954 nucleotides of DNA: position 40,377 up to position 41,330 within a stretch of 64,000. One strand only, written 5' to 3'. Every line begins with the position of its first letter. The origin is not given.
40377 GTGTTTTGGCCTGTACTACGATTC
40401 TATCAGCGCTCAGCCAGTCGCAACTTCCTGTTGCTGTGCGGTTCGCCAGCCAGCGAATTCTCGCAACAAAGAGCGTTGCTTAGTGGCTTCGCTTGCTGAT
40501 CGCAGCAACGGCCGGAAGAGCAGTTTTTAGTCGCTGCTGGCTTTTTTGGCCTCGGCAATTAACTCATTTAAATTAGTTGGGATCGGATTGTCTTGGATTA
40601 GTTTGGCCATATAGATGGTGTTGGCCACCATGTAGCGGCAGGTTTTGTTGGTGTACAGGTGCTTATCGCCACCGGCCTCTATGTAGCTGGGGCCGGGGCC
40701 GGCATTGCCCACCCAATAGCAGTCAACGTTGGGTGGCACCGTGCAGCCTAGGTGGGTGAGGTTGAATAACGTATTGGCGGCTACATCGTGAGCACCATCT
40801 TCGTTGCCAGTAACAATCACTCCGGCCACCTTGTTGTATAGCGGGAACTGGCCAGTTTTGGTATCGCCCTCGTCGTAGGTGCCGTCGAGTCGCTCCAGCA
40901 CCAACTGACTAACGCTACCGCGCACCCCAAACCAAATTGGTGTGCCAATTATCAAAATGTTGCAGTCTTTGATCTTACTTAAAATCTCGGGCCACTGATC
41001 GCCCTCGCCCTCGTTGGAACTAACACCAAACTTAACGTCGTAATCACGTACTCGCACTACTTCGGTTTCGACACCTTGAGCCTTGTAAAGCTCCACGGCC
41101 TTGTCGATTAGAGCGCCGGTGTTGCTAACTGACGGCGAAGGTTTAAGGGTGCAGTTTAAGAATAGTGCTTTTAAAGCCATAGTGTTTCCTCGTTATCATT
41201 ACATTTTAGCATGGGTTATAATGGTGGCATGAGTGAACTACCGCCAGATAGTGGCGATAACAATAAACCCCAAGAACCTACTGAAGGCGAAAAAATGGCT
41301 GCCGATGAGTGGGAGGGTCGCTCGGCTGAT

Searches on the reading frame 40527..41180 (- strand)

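Call 62: search_protein_families(library=pfam, proteins=[window:40527-41180:-], max_evalue=0.001)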
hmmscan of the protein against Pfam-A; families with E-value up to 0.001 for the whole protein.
window:40527-41180:- (217 aa): 1 family
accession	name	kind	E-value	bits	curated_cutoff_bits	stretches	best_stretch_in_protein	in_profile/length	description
PF03358.20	FMN_red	-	8.4e-15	55.1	24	1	6-151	4-142/152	NADPH-dependent FMN reductase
